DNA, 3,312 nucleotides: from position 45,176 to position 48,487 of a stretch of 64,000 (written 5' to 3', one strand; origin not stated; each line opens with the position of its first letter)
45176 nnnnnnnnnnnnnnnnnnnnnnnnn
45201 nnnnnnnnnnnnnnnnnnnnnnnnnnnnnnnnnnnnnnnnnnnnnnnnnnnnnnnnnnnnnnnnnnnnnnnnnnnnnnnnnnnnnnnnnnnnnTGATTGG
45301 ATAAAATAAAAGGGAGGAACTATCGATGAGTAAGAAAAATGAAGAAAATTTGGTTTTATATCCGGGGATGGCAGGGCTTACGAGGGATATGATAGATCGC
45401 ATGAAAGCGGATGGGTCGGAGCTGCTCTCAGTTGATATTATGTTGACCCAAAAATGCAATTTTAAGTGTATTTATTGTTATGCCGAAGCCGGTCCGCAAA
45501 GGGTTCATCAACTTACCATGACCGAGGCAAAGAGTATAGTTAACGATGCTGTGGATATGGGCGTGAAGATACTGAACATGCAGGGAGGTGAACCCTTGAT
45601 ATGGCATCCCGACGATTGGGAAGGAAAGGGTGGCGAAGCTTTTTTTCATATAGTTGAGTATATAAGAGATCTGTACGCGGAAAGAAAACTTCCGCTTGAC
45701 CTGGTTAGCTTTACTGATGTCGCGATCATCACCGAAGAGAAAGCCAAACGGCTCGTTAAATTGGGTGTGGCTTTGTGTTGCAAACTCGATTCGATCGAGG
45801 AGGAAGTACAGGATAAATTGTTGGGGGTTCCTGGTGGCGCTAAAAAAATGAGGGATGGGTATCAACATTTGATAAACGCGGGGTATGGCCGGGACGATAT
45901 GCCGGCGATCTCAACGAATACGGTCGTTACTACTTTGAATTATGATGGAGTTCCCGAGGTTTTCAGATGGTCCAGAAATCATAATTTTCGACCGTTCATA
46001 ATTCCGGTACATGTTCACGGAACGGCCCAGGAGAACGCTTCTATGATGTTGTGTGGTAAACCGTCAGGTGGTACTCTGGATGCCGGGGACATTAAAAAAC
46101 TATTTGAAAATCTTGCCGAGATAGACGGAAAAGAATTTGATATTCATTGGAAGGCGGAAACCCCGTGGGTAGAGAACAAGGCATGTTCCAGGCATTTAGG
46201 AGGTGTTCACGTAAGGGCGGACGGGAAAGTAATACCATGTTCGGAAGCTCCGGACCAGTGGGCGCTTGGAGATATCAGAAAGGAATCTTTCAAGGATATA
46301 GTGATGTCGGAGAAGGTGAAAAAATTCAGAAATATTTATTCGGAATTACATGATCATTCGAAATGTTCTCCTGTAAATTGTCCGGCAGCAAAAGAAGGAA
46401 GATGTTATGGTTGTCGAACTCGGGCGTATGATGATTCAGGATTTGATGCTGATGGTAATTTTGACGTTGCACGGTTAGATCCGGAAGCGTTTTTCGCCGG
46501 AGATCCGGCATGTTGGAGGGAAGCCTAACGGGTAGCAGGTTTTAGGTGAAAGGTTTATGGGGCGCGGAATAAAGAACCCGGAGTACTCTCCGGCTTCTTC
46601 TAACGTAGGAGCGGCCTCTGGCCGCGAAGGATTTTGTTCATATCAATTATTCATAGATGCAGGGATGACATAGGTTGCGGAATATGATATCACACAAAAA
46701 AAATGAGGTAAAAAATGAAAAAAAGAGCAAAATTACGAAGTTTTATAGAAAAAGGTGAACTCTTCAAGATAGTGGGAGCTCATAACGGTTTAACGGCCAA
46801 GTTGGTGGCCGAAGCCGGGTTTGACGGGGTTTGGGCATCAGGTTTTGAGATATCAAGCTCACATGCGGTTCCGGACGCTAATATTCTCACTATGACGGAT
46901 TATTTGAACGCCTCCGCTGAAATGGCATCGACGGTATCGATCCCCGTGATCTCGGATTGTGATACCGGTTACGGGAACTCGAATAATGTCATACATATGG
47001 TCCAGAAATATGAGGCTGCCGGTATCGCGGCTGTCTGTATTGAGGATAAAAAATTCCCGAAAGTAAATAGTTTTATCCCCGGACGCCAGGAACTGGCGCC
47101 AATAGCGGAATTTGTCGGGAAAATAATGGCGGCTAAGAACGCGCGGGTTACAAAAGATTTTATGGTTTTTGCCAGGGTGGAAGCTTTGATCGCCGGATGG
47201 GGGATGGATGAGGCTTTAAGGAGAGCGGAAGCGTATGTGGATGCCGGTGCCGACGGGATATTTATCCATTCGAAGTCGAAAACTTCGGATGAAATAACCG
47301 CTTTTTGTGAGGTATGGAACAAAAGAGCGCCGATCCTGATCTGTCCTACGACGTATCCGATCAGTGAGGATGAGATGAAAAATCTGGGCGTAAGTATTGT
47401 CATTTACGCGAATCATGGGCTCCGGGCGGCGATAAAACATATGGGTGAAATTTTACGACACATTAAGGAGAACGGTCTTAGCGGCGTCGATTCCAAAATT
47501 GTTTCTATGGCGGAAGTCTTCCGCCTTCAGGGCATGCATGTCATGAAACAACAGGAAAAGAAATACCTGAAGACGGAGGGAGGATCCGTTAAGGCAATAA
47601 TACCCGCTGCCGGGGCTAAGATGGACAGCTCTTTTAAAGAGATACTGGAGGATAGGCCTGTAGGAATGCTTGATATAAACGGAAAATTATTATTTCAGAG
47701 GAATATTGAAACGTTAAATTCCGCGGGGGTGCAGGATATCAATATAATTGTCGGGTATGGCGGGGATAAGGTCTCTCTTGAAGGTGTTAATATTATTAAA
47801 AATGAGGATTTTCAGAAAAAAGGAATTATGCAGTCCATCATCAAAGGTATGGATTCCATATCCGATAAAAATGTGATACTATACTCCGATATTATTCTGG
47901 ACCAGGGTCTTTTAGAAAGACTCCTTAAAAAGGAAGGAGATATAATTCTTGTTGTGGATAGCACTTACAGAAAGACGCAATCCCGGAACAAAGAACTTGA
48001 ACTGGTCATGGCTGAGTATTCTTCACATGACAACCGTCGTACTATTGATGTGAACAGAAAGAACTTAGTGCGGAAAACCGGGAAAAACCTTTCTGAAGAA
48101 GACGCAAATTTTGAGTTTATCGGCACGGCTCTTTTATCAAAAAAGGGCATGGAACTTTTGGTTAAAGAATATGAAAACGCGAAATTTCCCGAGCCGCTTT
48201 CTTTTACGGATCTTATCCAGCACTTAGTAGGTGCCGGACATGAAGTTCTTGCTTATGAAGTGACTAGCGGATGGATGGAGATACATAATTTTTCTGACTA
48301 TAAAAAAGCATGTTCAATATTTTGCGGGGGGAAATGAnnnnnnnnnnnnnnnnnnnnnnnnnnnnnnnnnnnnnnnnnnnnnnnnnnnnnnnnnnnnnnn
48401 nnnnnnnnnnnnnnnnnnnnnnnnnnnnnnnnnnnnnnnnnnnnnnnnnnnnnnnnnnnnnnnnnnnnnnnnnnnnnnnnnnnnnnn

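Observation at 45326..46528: Stand-alone radical SAM-SPASM enzyme inside the phosphonate module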

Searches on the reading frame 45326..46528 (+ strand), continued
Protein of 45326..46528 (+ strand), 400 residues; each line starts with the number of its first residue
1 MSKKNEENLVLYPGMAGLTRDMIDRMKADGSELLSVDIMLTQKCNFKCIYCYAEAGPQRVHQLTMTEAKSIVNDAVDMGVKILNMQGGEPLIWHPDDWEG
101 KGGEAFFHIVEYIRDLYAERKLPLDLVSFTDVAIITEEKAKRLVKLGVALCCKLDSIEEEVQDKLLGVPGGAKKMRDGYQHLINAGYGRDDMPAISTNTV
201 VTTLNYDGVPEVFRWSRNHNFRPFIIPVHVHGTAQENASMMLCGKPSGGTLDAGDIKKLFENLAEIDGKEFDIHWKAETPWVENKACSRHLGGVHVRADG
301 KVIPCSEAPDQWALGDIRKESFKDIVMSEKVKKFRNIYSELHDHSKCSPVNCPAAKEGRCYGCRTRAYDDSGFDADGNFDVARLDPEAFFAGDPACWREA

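Call 91: find_homologous_proteins(query=A6, max_evalue=1e-30)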
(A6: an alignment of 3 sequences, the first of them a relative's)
Query A6 (3 sequences) (393 aa, profile of the alignment): 181 proteins with E <= 1e-30 among 8000 candidates; the best 120 are listed.
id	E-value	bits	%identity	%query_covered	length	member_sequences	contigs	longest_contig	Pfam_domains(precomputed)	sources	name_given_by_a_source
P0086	3.9e-194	663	41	92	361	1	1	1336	PF13186.12,PF04055.28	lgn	-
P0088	9.1e-190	648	33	93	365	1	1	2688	PF13186.12,PF04055.28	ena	-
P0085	1.2e-178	612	100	100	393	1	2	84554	PF13186.12,PF04055.28,PF13353.12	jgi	jgi:MoaA/NifB/PqqE/SkfB family radical SAM enzyme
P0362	2.8e-178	611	42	94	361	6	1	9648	PF13186.12,PF04055.28,PF13353.12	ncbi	-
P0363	1.8e-154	532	33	92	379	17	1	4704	PF13186.12,PF04055.28,PF13353.12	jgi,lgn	jgi:radical SAM protein with 4Fe4S-binding SPASM domain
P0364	1.6e-153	529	35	94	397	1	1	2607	PF13186.12,PF04055.28,PF13353.12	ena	-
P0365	2.9e-152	525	75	98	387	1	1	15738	PF13186.12,PF04055.28,PF13353.12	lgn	-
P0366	8.1e-151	520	34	92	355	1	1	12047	PF13186.12,PF04055.28,PF13353.12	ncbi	-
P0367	1.3e-148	513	34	92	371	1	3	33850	PF13186.12,PF04055.28,PF13353.12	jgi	-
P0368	1.3e-148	513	35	91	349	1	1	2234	PF13186.12,PF04055.28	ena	-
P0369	9.2e-145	500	33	92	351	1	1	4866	PF13186.12,PF04055.28,PF13353.12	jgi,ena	-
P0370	1.4e-144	500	35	92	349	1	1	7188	PF13186.12,PF04055.28,PF13353.12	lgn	-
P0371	1.1e-143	497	36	92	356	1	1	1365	PF13186.12,PF04055.28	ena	-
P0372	3.7e-143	495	34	91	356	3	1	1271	PF13186.12,PF04055.28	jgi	-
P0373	1.0e-141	490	36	92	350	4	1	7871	PF13186.12,PF04055.28,PF13353.12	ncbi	-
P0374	1.4e-141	490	33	91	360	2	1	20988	PF13186.12,PF04055.28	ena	-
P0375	1.0e-138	481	68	98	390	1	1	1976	PF13186.12,PF04055.28,PF13353.12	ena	-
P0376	3.6e-138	479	34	92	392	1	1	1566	PF13186.12,PF04055.28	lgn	-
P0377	1.1e-136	474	35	91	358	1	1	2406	PF13186.12,PF04055.28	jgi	jgi:radical SAM protein with 4Fe4S-binding SPASM domain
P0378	4.5e-136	472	35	91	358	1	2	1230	PF13186.12,PF04055.28,PF13353.12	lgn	-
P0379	8.8e-136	471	33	90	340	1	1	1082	PF13186.12,PF04055.28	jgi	jgi:radical SAM protein with 4Fe4S-binding SPASM domain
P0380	1.1e-134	467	35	91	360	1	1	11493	PF13186.12,PF04055.28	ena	-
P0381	1.2e-133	464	33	91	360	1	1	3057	PF13186.12,PF04055.28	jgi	-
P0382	3.0e-131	456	42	92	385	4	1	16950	PF13186.12,PF04055.28,PF13353.12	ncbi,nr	ncbi:MAG: radical SAM protein [Candidatus Omnitrophica bacterium]|nr:radical SAM protein [Candidatus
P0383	3.8e-131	456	34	84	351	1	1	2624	PF13186.12,PF04055.28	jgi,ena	-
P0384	8.7e-131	454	33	90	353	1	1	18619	PF13186.12,PF04055.28,PF13353.12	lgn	-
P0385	6.3e-130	452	33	90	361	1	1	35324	PF13186.12,PF04055.28,PF13353.12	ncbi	-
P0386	3.7e-129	449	35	83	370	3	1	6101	PF04055.28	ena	-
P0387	1.6e-128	447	36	92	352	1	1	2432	PF04055.28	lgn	-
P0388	3.3e-120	420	35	83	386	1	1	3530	PF04055.28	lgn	-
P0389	6.2e-120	419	36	82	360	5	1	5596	PF13186.12,PF04055.28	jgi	jgi:radical SAM protein with 4Fe4S-binding SPASM domain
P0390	1.6e-118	414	36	82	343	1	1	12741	PF13186.12,PF04055.28,PF13353.12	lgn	-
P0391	1.2e-114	401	31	91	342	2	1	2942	PF13186.12,PF04055.28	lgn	-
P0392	2.5e-112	394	30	91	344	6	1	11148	PF13186.12,PF04055.28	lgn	-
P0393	7.2e-112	392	33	95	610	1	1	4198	PF03099.25,PF21948.2,PF13186.12,PF04055.28,PF13353.12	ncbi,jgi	-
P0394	4.8e-111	389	34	90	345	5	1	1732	PF13186.12,PF04055.28,PF13353.12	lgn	-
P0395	5.3e-110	386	32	91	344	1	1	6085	PF13186.12,PF04055.28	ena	-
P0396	1.6e-107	378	33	91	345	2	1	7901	PF13186.12,PF04055.28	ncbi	-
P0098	1.0e-106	375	35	82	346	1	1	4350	PF13186.12,PF04055.28,PF13353.12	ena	-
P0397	1.0e-105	372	32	91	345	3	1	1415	PF13186.12,PF04055.28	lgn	-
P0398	2.9e-105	370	33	90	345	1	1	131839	PF13186.12,PF04055.28,PF13353.12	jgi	jgi:radical SAM protein with 4Fe4S-binding SPASM domain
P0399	1.2e-98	349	30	87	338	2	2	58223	PF04055.28,PF13353.12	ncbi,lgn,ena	-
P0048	3.2e-96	341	36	92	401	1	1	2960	PF13186.12,PF04055.28,PF13353.12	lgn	-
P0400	1.6e-93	332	32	83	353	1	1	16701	PF13186.12,PF04055.28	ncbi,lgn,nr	ncbi:MAG: radical SAM protein [Nitrospirae bacterium]|nr:radical SAM protein [Nitrospirota bacterium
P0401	1.7e-92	328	30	90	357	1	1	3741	PF04055.28,PF13353.12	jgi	jgi:radical SAM protein with 4Fe4S-binding SPASM domain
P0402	2.2e-92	328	31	89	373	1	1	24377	PF13186.12,PF04055.28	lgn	-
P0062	2.9e-91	324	34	93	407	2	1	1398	PF13186.12,PF04055.28,PF13353.12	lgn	-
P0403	4.4e-91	324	31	88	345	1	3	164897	PF13186.12,PF04055.28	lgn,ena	-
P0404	1.1e-90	322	29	89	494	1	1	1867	PF13186.12,PF04055.28,PF22817.3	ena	-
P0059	1.6e-90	322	36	85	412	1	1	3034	PF13186.12,PF04055.28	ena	-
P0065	1.8e-90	322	37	92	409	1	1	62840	PF13186.12,PF04055.28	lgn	-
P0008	1.8e-90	322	36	92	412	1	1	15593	PF13186.12,PF04055.28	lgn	-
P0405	5.9e-90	320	30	82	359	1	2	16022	PF13186.12,PF04055.28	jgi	jgi:radical SAM protein with 4Fe4S-binding SPASM domain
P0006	7.4e-90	320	35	93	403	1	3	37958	PF13186.12,PF04055.28,PF13353.12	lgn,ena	-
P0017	7.2e-89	317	35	85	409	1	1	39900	PF13186.12,PF04055.28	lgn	-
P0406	2.3e-88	315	30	88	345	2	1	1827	PF13186.12,PF04055.28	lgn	-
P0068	3.1e-88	314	35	92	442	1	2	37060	PF13186.12,PF04055.28,PF13353.12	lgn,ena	-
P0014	3.8e-88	314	37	85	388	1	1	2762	PF13186.12,PF04055.28,PF13353.12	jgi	jgi:radical SAM protein with 4Fe4S-binding SPASM domain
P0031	9.3e-88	313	36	92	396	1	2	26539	PF13186.12,PF04055.28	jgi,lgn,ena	-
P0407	1.4e-87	312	30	88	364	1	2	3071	PF13186.12,PF04055.28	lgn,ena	-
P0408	3.9e-87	311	31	94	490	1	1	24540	PF13186.12,PF04055.28,PF22817.3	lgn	-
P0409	3.9e-87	311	30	88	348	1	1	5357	PF13186.12,PF04055.28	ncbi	-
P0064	5.3e-87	310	36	92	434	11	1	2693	PF13186.12,PF04055.28,PF13353.12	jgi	-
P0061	7.7e-87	310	35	92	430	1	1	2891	PF13186.12,PF04055.28,PF13353.12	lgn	-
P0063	1.1e-86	309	36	92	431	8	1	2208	PF13186.12,PF04055.28,PF13353.12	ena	-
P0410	1.4e-86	309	31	88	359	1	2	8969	PF13186.12,PF04055.28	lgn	-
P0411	1.4e-86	309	27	85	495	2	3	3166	PF13186.12,PF04055.28,PF22817.3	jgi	-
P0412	2.0e-86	308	30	89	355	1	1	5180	PF13186.12,PF04055.28,PF13353.12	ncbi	-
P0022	2.0e-86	308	33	94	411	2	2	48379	PF13186.12,PF04055.28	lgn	-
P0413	3.2e-86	308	30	83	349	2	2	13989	PF13186.12,PF04055.28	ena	-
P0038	4.1e-86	307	33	92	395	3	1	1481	PF13186.12,PF04055.28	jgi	-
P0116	5.0e-86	307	30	91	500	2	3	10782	PF13186.12,PF04055.28,PF22817.3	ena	-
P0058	5.6e-86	307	36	92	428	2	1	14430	PF13186.12,PF04055.28,PF13353.12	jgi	jgi:radical SAM protein with 4Fe4S-binding SPASM domain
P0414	9.0e-86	306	29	90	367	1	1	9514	PF13186.12,PF04055.28,PF13353.12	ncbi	-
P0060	1.1e-85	306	35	92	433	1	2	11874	PF13186.12,PF04055.28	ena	-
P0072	1.5e-85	306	36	93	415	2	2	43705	PF13186.12,PF04055.28,PF13353.12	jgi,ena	-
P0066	2.4e-85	305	35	92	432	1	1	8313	PF13186.12,PF04055.28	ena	-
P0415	2.5e-85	305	29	88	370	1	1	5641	PF13186.12,PF04055.28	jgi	jgi:radical SAM protein with 4Fe4S-binding SPASM domain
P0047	2.6e-85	305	32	92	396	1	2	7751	PF13186.12,PF04055.28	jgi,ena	-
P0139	2.7e-85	305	27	90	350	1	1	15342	PF04055.28,PF13353.12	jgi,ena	-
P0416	7.3e-85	303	30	77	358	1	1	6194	PF13186.12,PF04055.28,PF13353.12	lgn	-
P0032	1.8e-84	302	35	92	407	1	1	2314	PF13186.12,PF04055.28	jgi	jgi:radical SAM protein with 4Fe4S-binding SPASM domain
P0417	3.8e-84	301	27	90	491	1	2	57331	PF13186.12,PF04055.28,PF13353.12,PF22817.3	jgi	jgi:radical SAM protein with 4Fe4S-binding SPASM domain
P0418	4.2e-84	301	26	89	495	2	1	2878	PF13186.12,PF04055.28,PF13353.12,PF22817.3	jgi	jgi:radical SAM protein with 4Fe4S-binding SPASM domain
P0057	5.6e-84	300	33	92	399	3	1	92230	PF13186.12,PF04055.28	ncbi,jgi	jgi:radical SAM protein with 4Fe4S-binding SPASM domain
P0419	7.3e-84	300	26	89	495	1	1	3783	PF13186.12,PF04055.28,PF13353.12,PF22817.3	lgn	-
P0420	7.4e-84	300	29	89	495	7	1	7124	PF13186.12,PF04055.28,PF13353.12,PF22817.3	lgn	-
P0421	8.1e-84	300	30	82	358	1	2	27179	PF13186.12,PF04055.28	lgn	-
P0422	8.5e-84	300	27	89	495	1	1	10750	PF13186.12,PF04055.28,PF22817.3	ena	-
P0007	9.8e-84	300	36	86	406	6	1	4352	PF13186.12,PF04055.28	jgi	jgi:radical SAM protein with 4Fe4S-binding SPASM domain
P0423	1.1e-83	299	29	82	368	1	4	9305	PF13186.12,PF04055.28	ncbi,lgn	-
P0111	1.4e-83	299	33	84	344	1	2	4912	PF04055.28,PF13353.12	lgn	-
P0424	1.9e-83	299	29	89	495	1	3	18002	PF13186.12,PF04055.28,PF13353.12,PF22817.3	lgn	-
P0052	1.9e-83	299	33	88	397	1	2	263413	PF13186.12,PF04055.28,PF13353.12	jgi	jgi:radical SAM protein with 4Fe4S-binding SPASM domain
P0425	2.4e-83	298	29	89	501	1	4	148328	PF13186.12,PF04055.28,PF13353.12,PF22817.3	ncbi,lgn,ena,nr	ncbi:MAG: radical SAM protein [Candidatus Omnitrophica bacterium]|nr:radical SAM protein [Candidatus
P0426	2.9e-83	298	29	88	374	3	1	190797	PF13186.12,PF04055.28,PF13353.12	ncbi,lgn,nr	ncbi:radical SAM protein [bacterium]|nr:radical SAM protein [bacterium]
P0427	3.7e-83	298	28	89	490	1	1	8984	PF13186.12,PF04055.28,PF13353.12,PF22817.3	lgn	-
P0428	4.4e-83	297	28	89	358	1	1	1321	PF13186.12,PF04055.28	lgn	-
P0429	5.0e-83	297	28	90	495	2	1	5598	PF13186.12,PF04055.28,PF13353.12,PF22817.3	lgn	-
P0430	7.4e-83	297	27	82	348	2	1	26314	PF13186.12,PF04055.28,PF13353.12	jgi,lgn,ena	-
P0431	7.6e-83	297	26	89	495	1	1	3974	PF13186.12,PF04055.28,PF13353.12,PF22817.3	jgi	-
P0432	7.9e-83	297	27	95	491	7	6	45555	PF13186.12,PF04055.28,PF22817.3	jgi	jgi:radical SAM protein with 4Fe4S-binding SPASM domain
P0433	1.4e-82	296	29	89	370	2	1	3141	PF13186.12,PF04055.28,PF13353.12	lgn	-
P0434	2.1e-82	295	27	89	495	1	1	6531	PF13186.12,PF04055.28,PF22817.3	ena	-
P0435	4.7e-82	294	26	89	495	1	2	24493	PF13186.12,PF04055.28,PF22817.3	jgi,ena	-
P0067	8.6e-82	293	34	89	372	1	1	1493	PF13186.12,PF04055.28,PF13353.12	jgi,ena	-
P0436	9.0e-82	293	30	88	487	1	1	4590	PF13186.12,PF04055.28,PF22817.3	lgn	-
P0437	1.4e-81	292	25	88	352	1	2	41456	PF13186.12,PF04055.28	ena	-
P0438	1.2e-80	289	29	82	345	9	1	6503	PF13186.12,PF04055.28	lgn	-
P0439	1.9e-80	289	28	83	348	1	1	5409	PF13186.12,PF04055.28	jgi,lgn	jgi:radical SAM protein with 4Fe4S-binding SPASM domain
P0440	2.0e-80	289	29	82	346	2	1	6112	PF13186.12,PF04055.28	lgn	-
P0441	4.5e-80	288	28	89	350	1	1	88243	PF13186.12,PF04055.28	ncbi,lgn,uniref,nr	ncbi:radical SAM/SPASM domain-containing protein [Desulforhopalus singaporensis]|uniref:Radical SAM 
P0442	4.5e-80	288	27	94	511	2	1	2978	PF13186.12,PF04055.28,PF22817.3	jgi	-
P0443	4.6e-80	288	28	82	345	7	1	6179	PF13186.12,PF04055.28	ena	-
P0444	5.0e-80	287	29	82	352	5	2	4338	PF13186.12,PF04055.28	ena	-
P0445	5.1e-80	287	30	88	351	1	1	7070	PF13186.12,PF04055.28,PF13353.12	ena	-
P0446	5.5e-80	287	30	82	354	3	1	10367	PF13186.12,PF04055.28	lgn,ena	-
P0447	9.4e-80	287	28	82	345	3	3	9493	PF13186.12,PF04055.28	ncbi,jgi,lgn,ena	ncbi:MAG: radical SAM protein [Desulfurivibrionaceae bacterium]|jgi:radical SAM protein with 4Fe4S-b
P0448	9.4e-80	287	29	94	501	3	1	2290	PF13186.12,PF04055.28,PF22817.3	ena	-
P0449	1.1e-79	286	28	88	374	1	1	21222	PF13186.12,PF04055.28,PF13353.12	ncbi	-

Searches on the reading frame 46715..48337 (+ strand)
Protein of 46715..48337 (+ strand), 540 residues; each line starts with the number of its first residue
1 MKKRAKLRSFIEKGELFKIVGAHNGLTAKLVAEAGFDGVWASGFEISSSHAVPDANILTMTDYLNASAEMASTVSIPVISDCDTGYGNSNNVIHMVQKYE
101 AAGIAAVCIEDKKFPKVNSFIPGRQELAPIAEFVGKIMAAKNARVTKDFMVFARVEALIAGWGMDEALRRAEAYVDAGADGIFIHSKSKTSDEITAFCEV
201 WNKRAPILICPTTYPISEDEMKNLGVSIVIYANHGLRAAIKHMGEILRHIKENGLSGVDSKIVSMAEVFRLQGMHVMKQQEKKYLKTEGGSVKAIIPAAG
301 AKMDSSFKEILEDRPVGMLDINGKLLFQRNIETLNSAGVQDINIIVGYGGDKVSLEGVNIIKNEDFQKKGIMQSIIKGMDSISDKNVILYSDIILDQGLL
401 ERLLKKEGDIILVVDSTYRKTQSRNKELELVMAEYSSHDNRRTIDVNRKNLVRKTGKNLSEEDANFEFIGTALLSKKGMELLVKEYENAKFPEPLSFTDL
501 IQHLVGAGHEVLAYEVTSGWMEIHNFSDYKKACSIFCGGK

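Call 6: search_protein_families(library=pfam, proteins=[window:46715-48337:+], max_evalue=0.001)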
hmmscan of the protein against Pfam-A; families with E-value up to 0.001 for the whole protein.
window:46715-48337:+ (540 aa): 3 families
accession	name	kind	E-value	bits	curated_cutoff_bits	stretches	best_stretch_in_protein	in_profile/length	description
PF13714.12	PEP_mutase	-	2.2e-59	201.4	31.5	1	7-250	1-239/240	Phosphoenolpyruvate phosphomutase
PF12804.13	NTP_transf_3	-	1.4e-07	32.2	27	1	318-414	18-122/160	MobA-like NTP transferase domain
PF00463.27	ICL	-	0.00074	18.6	26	0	76-157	150-233/526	Isocitrate lyase family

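Call 54: search_protein_families(library=ncbifam, proteins=[window:46715-48337:+], max_evalue=0.00001)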
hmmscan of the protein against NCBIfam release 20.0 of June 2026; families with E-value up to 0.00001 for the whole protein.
window:46715-48337:+ (540 aa): 11 families
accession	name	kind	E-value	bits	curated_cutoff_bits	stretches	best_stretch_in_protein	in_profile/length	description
TIGR02321.1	Pphn_pyruv_hyd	equivalog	6.6e-93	311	374.4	1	1-286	1-290/290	phosphonopyruvate hydrolase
TIGR02320.1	PEP_mutase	equivalog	9.2e-93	310.3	319.55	1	7-273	1-281/284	phosphoenolpyruvate mutase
TIGR02317.1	prpB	equivalog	2.4e-51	174.6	354.4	1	4-256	2-253/285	methylisocitrate lyase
NF008455.0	PRK11320.1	equivalog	3.3e-39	134.9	353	1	5-256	9-260/295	methylisocitrate lyase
TIGR02319.1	CPEP_Pphonmut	equivalog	1.5e-30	106.4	420.05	1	5-256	6-257/294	carboxyvinyl-carboxyphosphonate phosphorylmutase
TIGR03992.1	Arch_glmU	subfamily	1.9e-12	46.8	292.1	1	293-523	2-214/393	bifunctional sugar-1-phosphate nucleotidylyltransferase/acetyltransferase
NF041313.1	UDPGP_AglF_Halo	equivalog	1.8e-09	37.4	400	1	293-415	2-131/234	UTP--glucose-1-phosphate uridylyltransferase AglF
NF045665.1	NTPtran_DVU1551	equivalog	2.3e-07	30.2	315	1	293-385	2-90/359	DVU_1551 family NTP transferase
NF011645.0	PRK15063.1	equivalog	2.5e-06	26.6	562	0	64-155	134-229/430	isocitrate lyase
TIGR01208.1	rmlA_long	equivalog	4.3e-06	25.9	320.25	0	293-399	1-114/353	glucose-1-phosphate thymidylyltransferase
TIGR01346.1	isocit_lyase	equivalog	7e-06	24.7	275.9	0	74-158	149-235/527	isocitrate lyase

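Call 62: search_solved_structures(query=window:46715-48334:+, max_evalue=0.00001)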
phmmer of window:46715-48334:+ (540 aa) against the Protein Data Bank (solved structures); distinct sequences matched with E-value up to 0.00001: 22.
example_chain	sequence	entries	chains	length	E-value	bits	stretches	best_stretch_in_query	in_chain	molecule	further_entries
5unc_A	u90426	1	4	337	1e-96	327.8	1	5-295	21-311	PHOSPHOENOLPYRUVATE PHOSPHOMUTASE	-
2dua_A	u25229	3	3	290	1.2e-84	288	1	2-286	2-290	Phosphonopyruvate hydrolase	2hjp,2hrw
1m1b_A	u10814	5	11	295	5.1e-76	259.6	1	2-286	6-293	PHOSPHOENOLPYRUVATE PHOSPHOMUTASE | PROTEIN (PHOSPHOENOLPYRUVATE MUTASE)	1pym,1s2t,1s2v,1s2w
1s2u_A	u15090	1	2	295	6.5e-75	255.9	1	2-286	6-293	Phosphoenolpyruvate phosphomutase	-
4iqd_A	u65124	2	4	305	1.9e-32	115.8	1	6-277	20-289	Carboxyvinyl-carboxyphosphonate phosphorylmutase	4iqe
3eoo_A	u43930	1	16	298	8.2e-32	113.7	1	5-255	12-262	Methylisocitrate lyase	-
3fa3_A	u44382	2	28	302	2.9e-28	102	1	6-275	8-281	2,3-dimethylmalate lyase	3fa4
1zlp_A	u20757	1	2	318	1e-25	93.6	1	9-283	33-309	petal death protein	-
3b8i_A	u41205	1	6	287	5.1e-25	91.3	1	4-251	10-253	PA4872 oxaloacetate decarboxylase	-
1o5q_A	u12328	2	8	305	9.8e-25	90.4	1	8-254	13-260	Probable methylisocitrate lyase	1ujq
9hra_A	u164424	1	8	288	1e-24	90.3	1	14-263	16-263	2-methylisocitrate lyase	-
9hgk_A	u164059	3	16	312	1.2e-24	90.1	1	14-265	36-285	2-methylisocitrate lyase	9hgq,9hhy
9hgo_A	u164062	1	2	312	3.1e-24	88.7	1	14-265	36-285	2-methylisocitrate lyase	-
1xg3_A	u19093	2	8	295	3.8e-24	88.4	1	8-249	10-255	Probable methylisocitrate lyase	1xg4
9hhs_A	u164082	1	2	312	4.2e-24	88.3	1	14-265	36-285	2-methylisocitrate lyase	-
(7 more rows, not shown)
